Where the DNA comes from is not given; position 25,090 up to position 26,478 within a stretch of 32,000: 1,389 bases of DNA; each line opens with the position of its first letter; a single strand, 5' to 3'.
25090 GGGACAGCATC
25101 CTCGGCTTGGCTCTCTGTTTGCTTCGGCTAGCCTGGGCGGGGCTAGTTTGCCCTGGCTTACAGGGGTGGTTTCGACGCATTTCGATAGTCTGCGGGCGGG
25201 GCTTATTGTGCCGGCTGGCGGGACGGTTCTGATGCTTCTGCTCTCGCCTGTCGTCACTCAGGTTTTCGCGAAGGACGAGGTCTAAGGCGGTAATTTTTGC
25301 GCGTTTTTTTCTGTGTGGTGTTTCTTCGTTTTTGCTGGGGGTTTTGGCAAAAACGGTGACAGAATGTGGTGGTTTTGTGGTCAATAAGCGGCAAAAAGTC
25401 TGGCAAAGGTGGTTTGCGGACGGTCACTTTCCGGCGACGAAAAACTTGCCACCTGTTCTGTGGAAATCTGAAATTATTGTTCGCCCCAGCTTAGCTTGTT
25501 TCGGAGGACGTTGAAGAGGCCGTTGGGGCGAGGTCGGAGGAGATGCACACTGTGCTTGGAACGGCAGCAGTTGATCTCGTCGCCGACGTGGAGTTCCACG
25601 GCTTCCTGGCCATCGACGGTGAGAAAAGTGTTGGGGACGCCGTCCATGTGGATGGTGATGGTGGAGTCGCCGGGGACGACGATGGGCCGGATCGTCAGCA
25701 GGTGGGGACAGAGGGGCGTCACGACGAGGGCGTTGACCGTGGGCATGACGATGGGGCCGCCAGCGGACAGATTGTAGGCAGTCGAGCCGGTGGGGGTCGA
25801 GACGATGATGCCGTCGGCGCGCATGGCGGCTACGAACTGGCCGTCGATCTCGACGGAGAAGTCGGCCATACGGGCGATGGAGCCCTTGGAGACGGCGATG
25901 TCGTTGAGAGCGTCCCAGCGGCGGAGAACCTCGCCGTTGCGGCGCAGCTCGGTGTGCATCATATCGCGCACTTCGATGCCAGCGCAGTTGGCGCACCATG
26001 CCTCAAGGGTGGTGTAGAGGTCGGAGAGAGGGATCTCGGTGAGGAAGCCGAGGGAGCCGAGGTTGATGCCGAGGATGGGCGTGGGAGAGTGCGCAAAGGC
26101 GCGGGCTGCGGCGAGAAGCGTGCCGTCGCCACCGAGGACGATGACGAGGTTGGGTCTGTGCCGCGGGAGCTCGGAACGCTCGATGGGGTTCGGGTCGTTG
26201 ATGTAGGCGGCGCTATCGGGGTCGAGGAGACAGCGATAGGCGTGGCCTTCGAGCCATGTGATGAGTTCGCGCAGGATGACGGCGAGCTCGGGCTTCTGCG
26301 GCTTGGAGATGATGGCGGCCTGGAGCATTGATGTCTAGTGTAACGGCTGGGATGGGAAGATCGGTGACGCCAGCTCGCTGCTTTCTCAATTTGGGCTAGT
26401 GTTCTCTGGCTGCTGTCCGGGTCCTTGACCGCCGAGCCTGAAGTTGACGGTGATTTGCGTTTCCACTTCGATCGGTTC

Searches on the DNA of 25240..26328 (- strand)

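Call 20: search_rna_families(sources=[L004, L005, L006, L001], threshold=gathering)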
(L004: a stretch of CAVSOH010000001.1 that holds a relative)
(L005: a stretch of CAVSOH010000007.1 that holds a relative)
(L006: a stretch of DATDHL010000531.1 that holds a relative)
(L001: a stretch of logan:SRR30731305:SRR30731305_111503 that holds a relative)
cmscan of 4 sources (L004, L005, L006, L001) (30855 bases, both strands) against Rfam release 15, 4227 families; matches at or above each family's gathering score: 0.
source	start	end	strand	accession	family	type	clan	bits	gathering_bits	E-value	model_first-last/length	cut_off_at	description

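Call 22: search_rna_families(source=window, start=25240, end=25520, threshold=evalue, max_evalue=10)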
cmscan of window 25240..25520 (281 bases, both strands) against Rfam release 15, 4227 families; matches with E-value up to 10: 2.
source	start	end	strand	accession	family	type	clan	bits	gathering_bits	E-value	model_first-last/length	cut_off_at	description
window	25319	25364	+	RF03402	mir-957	Gene; miRNA;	-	14.2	66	2.5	1-77/77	no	mir-957 microRNA precursor family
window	25317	25358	+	RF03236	mir-1206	Gene; miRNA;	-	13.3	70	7.7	1-58/58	no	mir-1206 microRNA precursor family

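Call 66: search_dna_similar(query=window:25280-25480:-, collection=plasmids, mode=distant, max_evalue=0.01, max_rows=10)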
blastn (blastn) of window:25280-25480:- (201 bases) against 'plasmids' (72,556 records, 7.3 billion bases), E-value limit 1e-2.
No match.
